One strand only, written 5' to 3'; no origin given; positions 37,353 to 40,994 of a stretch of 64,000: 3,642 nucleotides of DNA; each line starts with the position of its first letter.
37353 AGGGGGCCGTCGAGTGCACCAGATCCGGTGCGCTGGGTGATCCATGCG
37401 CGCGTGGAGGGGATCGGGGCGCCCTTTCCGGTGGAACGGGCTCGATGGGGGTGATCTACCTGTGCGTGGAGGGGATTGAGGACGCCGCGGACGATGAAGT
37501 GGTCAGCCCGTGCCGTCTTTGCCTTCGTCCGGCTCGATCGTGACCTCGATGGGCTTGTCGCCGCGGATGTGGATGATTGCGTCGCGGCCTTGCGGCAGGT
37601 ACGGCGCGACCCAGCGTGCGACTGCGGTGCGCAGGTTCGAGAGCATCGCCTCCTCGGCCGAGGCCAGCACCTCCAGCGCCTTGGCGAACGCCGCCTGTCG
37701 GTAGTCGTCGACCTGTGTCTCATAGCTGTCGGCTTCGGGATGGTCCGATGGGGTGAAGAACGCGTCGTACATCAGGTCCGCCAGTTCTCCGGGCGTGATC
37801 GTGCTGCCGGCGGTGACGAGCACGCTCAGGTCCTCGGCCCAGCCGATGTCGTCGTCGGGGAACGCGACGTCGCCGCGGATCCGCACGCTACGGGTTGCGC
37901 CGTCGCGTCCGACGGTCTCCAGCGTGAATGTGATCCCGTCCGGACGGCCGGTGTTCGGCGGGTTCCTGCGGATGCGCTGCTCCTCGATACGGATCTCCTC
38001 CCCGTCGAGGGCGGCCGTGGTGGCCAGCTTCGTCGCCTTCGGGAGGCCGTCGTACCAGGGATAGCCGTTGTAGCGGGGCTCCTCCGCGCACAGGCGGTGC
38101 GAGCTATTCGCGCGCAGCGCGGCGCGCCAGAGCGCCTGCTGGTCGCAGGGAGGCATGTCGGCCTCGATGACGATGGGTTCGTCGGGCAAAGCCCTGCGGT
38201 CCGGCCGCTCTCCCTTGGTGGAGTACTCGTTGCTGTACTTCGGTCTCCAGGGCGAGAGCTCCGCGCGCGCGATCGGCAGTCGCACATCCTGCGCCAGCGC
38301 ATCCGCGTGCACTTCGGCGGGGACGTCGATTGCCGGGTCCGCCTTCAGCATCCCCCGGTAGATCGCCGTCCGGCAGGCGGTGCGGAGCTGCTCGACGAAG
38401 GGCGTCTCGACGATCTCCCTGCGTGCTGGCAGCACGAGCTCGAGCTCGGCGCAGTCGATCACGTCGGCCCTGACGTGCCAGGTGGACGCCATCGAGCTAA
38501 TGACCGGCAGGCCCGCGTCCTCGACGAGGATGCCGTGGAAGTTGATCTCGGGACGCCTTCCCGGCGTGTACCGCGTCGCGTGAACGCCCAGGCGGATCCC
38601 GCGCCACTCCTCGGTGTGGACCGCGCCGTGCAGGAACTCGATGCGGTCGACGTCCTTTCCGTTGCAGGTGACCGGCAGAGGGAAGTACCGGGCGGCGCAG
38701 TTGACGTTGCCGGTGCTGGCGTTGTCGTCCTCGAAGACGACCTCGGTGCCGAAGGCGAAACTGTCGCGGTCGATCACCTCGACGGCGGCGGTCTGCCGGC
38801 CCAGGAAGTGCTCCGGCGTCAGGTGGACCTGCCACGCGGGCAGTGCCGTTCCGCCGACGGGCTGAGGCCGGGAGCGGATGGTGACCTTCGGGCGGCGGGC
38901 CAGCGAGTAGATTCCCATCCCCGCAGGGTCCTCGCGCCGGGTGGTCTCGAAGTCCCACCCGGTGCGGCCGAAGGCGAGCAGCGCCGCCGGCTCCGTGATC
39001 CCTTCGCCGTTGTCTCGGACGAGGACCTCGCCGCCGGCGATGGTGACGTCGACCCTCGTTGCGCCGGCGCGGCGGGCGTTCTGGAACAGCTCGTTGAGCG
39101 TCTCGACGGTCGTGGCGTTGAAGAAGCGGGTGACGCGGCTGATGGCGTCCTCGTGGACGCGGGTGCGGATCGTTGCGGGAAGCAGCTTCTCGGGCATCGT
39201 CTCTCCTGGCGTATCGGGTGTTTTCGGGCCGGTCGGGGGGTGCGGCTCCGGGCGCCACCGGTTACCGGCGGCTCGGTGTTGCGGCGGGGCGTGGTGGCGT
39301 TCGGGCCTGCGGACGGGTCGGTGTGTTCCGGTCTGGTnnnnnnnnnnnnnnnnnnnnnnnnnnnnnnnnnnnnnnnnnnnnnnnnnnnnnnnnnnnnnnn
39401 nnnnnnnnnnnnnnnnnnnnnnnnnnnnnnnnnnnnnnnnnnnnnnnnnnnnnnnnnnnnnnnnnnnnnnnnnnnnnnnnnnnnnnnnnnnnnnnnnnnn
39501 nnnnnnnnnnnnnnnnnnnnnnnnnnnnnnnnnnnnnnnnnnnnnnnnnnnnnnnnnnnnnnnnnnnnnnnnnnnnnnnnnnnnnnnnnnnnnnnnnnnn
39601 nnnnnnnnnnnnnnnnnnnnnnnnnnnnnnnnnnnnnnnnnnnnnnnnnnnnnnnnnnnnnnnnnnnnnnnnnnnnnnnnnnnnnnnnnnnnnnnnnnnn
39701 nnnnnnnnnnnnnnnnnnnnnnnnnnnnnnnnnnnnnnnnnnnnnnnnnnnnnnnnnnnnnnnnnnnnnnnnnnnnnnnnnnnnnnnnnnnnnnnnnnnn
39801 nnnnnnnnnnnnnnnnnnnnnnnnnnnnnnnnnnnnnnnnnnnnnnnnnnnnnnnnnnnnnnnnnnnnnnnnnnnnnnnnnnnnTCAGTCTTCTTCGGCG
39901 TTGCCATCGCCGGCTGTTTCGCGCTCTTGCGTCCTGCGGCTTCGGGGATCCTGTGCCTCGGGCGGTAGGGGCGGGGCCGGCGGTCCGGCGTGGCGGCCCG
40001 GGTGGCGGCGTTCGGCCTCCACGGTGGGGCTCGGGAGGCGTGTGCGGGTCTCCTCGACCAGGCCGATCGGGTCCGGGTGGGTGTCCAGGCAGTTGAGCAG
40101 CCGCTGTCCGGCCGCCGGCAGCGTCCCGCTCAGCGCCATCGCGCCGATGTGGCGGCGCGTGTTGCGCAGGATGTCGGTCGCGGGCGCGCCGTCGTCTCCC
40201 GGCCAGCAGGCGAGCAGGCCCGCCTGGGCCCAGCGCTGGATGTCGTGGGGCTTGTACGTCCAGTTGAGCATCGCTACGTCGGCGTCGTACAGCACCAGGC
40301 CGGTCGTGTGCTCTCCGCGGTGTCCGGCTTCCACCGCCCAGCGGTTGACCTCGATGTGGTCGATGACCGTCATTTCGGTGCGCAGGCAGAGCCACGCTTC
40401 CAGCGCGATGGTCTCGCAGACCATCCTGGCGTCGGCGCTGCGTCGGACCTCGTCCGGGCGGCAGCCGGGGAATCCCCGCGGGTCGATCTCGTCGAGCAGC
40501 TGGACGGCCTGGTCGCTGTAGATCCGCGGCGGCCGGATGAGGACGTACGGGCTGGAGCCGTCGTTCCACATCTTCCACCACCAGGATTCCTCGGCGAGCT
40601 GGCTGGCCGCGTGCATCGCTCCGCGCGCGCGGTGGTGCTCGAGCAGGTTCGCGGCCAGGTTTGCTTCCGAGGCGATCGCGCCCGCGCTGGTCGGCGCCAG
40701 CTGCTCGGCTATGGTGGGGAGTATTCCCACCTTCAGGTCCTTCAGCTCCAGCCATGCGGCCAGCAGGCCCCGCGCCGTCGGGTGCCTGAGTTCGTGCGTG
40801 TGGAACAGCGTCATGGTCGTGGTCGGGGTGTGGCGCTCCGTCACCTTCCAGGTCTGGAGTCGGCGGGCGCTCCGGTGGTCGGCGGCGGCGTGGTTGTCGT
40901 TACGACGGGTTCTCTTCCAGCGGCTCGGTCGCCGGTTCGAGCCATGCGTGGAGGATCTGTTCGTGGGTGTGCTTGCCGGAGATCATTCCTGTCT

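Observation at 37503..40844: Three-gene cassette: unknown 319-aa protein, SLATT-like 2TM protein, GHKL ATPase - candidate conflict system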

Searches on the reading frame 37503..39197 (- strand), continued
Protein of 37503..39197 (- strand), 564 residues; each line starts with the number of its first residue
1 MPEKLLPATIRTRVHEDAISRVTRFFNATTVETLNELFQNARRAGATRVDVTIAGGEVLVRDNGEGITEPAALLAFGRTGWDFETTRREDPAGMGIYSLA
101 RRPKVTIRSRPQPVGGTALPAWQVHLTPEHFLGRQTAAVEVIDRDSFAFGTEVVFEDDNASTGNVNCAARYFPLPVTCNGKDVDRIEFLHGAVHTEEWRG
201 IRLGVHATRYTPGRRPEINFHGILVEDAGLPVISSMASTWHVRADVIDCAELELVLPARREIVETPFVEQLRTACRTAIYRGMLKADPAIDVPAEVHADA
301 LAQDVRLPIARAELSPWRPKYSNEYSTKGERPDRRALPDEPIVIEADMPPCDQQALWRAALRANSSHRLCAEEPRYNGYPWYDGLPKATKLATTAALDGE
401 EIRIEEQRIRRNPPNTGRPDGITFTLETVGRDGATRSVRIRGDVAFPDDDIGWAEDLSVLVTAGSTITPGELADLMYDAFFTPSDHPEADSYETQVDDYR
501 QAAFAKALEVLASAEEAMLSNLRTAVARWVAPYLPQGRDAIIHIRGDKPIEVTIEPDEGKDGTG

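Call 107: find_related_loci(query=A1, collection=viral_contigs, flank=10000)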
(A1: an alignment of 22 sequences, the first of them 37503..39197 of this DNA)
Query A1 (564 aa) in viral_contigs; peptide patterns used: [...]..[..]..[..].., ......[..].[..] (x = any residue, [..] = any of these).
35 stretches matched a pattern; 12 encode a relative of the query (tblastn E <= 1e-3); 12 distinct loci.
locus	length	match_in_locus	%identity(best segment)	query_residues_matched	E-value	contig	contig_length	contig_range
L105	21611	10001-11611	29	6-545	8e-65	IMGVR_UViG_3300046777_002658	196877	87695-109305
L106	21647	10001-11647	28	3-555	1e-60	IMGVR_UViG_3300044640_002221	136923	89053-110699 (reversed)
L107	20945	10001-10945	32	5-330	3e-47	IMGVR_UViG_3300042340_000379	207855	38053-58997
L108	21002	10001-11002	29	10-326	2e-26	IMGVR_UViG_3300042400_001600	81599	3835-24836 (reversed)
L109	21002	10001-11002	29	10-326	2e-26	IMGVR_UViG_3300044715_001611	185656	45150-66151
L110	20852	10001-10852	28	5-287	8e-24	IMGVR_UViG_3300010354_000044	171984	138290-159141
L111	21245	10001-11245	28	7-406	8e-24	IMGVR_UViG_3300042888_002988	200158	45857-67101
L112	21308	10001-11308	27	19-449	1e-22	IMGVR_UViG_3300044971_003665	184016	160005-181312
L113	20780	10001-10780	31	3-265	2e-22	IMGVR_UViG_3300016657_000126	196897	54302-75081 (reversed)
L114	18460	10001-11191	27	19-406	2e-21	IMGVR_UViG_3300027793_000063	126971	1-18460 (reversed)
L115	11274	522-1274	31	2-264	6e-16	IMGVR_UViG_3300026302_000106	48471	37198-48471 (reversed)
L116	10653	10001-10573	25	24-185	6e-9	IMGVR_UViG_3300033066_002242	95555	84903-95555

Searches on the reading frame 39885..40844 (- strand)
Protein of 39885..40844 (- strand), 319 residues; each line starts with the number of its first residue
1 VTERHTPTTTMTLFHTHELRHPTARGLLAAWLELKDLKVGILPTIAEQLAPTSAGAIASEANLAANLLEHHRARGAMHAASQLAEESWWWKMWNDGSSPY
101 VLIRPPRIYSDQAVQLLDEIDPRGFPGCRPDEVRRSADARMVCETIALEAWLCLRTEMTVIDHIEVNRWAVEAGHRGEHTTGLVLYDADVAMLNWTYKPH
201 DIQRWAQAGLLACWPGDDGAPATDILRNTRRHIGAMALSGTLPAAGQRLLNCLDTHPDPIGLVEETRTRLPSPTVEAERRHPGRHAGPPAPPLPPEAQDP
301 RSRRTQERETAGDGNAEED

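Call 3: search_protein_families(library=pfam, proteins=[window:39885-40844:-], max_evalue=1)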
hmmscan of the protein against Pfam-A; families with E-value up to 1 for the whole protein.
window:39885-40844:- (319 aa): 0 families

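Call 4: search_protein_families(library=padloc, proteins=[window:39885-40844:-], max_evalue=1)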
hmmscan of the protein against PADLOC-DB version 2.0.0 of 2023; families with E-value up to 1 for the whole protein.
window:39885-40844:- (319 aa): 0 families

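Call 5: search_protein_families(library=ncbifam, proteins=[window:39885-40844:-], max_evalue=1)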
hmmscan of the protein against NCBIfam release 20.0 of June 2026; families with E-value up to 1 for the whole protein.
window:39885-40844:- (319 aa): 0 families

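Call 6: search_protein_families(library=phrogs, proteins=[window:39885-40844:-], max_evalue=0.1)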
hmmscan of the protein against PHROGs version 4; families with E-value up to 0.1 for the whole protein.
window:39885-40844:- (319 aa): 0 families

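Call 17: find_homologous_proteins(query=window:39885-40844:-, max_evalue=0.001)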
Query window:39885-40844:- (319 aa): 38 proteins with E <= 0.001 among 8000 candidates.
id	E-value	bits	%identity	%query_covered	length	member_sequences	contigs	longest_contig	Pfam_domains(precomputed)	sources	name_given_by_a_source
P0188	2.4e-209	712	100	97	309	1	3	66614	-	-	-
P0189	1.5e-176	604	84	97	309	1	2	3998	-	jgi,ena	-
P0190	4.2e-176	603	84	97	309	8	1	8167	-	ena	-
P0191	2.3e-168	577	85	87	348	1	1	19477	-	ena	-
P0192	1.2e-149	516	73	97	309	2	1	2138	-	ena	-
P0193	2.4e-146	505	72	96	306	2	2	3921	-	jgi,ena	-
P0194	4.0e-146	504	77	87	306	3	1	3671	-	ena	-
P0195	2.0e-145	502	72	97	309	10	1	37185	-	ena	-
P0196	4.7e-129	448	68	86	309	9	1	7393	-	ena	-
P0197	4.5e-125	435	65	96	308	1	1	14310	-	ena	-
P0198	3.0e-124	432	67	85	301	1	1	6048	-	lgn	-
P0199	3.4e-122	426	64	93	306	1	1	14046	-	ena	-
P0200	8.8e-122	424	65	86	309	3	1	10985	-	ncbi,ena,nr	ncbi:MAG: hypothetical protein OXQ28_08220 [Acidobacteriota bacterium]|nr:hypothetical protein [Acid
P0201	3.8e-118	412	61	94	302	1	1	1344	-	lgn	-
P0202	5.3e-112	392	61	86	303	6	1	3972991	-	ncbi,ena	-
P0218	2.8e-55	206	43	85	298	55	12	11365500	-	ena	-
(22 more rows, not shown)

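Call 37: search_protein_families(library=pfam, alignment_id=A3, max_evalue=1)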
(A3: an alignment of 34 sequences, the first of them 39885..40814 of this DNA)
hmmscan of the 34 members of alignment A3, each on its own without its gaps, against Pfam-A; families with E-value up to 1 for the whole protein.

A. member 1, window:39885-40814:- (309 aa): 0 families

B. families by the number of members that match (of 34 scanned): 2 families
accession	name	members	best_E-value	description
PF24886.1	DUF7740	1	0.033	Domain of unknown function (DUF7740)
PF07621.16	DUF1582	1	0.16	Protein of unknown function (DUF1582)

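Call 46: predict_structure(alignment_id=A3)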
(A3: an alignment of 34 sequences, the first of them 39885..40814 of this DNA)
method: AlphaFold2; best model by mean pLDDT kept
length: 309 residues; sequences in the alignment: 34
mean_pLDDT: 87.4   pTM: 0.82
mean pLDDT of the five models: 87.4, 86.6, 86.6, 84.6, 82.1
residues with pLDDT >= 90: 233; 70-90: 36; 50-70: 18; < 50: 22
segments of 3 or more residues with pLDDT < 50: 291-309
pLDDT, mean of each block of 10 residues (from residue 1): 93 96 97 96 88 91 81 94 95 92 95 94 95 94 87 94 74 87 94 97 96 98 96 96 97 98 96 64 54 41 36
secondary structure, 60 per line:
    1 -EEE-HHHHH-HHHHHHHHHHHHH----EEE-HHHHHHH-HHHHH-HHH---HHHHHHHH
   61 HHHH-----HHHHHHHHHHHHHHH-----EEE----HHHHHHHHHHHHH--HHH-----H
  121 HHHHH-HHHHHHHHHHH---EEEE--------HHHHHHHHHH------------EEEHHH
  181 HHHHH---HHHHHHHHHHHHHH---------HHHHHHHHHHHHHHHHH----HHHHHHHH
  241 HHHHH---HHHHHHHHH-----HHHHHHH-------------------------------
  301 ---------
elements in order: E2-4 H6-10 H12-24 E29-31 H33-39 H41-45 H53-64 H70-84 E90-92 H97-109 H120-125 H127-137 E141-144 H153-162 E175-177 H178-185 H189-202 H212-228 H233-245 H249-257 H263-269

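Call 51: fold_search(model_id=the predicted structure, library=pdb)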
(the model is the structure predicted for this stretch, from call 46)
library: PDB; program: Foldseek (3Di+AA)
matches with E <= 10: 106; with E <= 0.001: 0
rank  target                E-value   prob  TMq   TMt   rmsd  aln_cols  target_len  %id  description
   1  7ror_B                1.3e+00  0.20  0.23  0.20  17.3       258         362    6  Plasmodium falciparum tyrosyl-tRNA synthetase in complex with tyrosine-AMP (released 2022-06-08)
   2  3vgj_A                1.3e+00  0.15  0.24  0.22  18.2       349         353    8  Crystal of Plasmodium falciparum tyrosyl-tRNA synthetase (PfTyrRS)in complex with adenylate analog (released 2012-07-25)
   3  3p0j_C                1.7e+00  0.11  0.23  0.13  19.3       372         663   10  Leishmania major Tyrosyl-tRNA synthetase in complex with tyrosinol, triclinic crystal form 1 (released 2011-03-23)
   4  8e0l_A                1.7e+00  0.06  0.09  0.15  20.2       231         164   11  Homotrimeric variant of tcTRP9, BGL06 (released 2023-04-12)
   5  4wyv_E                2.0e+00  0.06  0.13  0.16  16.4       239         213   11  Crystal Structure of Human Translin in Open Conformation (released 2014-11-26)
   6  2hpo                  2.0e+00  0.05  0.15  0.08  16.0       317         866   16  Structure of Aminopeptidase N from E. coli Suggests a Compartmentalized, Gated Active Site (released 2006-08-15)
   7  5cwq                  2.3e+00  0.07  0.16  0.20  18.1       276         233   13  Crystal structure of de novo designed helical repeat protein DHR81 (released 2015-12-16)
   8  9cll_B                2.4e+00  0.10  0.24  0.22  17.3       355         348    8  Plasmodium falciparum tyrosyl-tRNA synthetase in complex with ML471-Tyr (released 2024-11-27)
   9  6tzt_B                2.7e+00  0.06  0.10  0.09  18.5       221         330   10  Crystal structure of human alpha/epsilon-COP of the COPI vesicular coat bound to alpha-COP STM2 (released 2019-11-13)
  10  4wyv_H                3.3e+00  0.04  0.12  0.16  16.8       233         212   13  Crystal Structure of Human Translin in Open Conformation (released 2014-11-26)
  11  8qai_A                3.4e+00  0.06  0.16  0.14  19.9       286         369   12  X-ray crystal structure of a de novo designed single-chain parallel coiled-coil alpha-helical barrel with 7 inner heli (released 2024-07-03)
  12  3r2c_A                3.9e+00  0.06  0.12  0.22  14.9       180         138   11  Crystal Structure of Antitermination Factors NusB and NusE in complex with BoxA RNA (released 2011-06-22)
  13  7rot_A                4.1e+00  0.08  0.25  0.23  17.4       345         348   10  Plasmodium falciparum tyrosyl-tRNA synthetase, S234C mutant, in complex with ML901-Tyr (released 2022-06-08)
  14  3f4m                  4.1e+00  0.02  0.09  0.14  18.0       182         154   13  Crystal structure of TIPE2 (released 2009-03-17)
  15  7ros_B                4.3e+00  0.09  0.23  0.20  17.2       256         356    7  Plasmodium falciparum tyrosyl-tRNA synthetase in complex with ML901-Tyr (released 2022-06-08)
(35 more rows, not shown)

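Call 53: search_solved_structures(query=A3, max_evalue=10)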
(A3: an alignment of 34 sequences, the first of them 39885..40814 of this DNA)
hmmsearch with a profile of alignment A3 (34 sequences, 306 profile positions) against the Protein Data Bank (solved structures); distinct sequences matched with E-value up to 10: 0.

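Call 86: fold_search(model_id=the predicted structure, library=viral)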
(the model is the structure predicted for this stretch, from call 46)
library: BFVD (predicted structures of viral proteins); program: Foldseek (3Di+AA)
matches with E <= 10: 50; with E <= 0.001: 0
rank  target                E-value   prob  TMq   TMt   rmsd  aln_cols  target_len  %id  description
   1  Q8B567                1.8e+00  0.06  0.14  0.19  16.6       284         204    8  Nucleoprotein (Fragment) [human metapneumovirus]
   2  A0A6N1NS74            2.1e+00  0.08  0.17  0.17  22.7       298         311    8  Gamma-soluble NSF attachment protein [Tupanvirus deep ocean]
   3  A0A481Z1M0            2.5e+00  0.15  0.15  0.29   7.7        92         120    9  Sulfhydryl oxidase [Pithovirus LCPAC001]
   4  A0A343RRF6            3.0e+00  0.03  0.11  0.09  19.6       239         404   14  (no name in the UniProt tables at hand)
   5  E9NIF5                3.3e+00  0.10  0.13  0.20  10.2        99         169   10  Uncharacterized protein [Enterobacter phage EcP1]
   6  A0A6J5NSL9            3.4e+00  0.04  0.14  0.12  15.8       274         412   16  Glycosyltransferase 2-like [uncultured Caudovirales phage]
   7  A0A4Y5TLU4            3.6e+00  0.02  0.11  0.10  24.9       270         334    9  (no name in the UniProt tables at hand)
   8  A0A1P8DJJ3            3.9e+00  0.02  0.11  0.05  21.0       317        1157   10  (no name in the UniProt tables at hand)
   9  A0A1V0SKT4            4.1e+00  0.02  0.10  0.10  20.1       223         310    9  Uncharacterized protein [Klosneuvirus KNV1]
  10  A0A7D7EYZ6            4.7e+00  0.03  0.12  0.12  21.1       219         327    9  Nucleocapsid protein [Hymenopteran phasma-related virus OKIAV244]
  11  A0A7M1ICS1            5.2e+00  0.03  0.10  0.12  12.6       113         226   13  RNA-directed RNA polymerase (Fragment) [Totivirus sp.]
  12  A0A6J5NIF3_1          5.4e+00  0.02  0.14  0.06  18.9       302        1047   14  Large polyvalent protein associated domain-containing protein [uncultured Caudovirales phage]
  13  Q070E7                5.7e+00  0.04  0.15  0.07  24.0       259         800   12  RNA polymerase-associated transcription-specificity factor RAP94 [Nile crocodilepox virus (isolate Crocodylus niloticus/Zimbabwe/Ume/2001)]
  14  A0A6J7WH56            5.7e+00  0.04  0.10  0.11  15.9       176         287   10  Uncharacterized protein [uncultured Caudovirales phage]
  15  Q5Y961                5.9e+00  0.03  0.11  0.08  20.2       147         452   16  UL21 [Fibropapilloma-associated turtle herpesvirus]
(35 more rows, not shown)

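Call 104: find_encoding_contigs(protein=P0218, flank=6000, max_places=4)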
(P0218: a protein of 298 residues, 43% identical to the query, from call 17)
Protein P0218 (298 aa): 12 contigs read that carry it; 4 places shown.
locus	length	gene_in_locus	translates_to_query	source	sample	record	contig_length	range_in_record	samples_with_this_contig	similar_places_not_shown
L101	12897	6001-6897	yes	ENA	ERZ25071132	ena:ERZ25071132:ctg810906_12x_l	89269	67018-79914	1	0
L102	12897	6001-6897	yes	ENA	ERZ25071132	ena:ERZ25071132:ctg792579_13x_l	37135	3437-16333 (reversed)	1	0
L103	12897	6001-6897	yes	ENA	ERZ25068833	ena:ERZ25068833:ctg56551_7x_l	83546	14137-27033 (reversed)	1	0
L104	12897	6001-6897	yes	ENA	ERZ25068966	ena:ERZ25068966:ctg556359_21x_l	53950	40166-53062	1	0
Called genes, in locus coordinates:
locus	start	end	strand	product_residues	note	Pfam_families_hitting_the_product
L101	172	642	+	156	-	-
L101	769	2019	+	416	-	PF04188:Mannosyl_trans2 (weak)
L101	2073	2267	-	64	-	PF07927:HicA_toxin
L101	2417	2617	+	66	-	-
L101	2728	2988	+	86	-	-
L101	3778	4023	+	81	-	PF09180:ProRS-C_1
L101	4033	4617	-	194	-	PF17963:Big_9 (faint), PF00691:OmpA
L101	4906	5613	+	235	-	-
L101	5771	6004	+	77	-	-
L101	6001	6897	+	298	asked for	-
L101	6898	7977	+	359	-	PF01668:SmpB, PF04321:RmlD_sub_bind (weak)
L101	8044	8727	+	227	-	-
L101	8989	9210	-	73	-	PF07927:HicA_toxin (weak)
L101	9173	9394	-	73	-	-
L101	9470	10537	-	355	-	-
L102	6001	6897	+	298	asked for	-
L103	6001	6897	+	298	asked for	-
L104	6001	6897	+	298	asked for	-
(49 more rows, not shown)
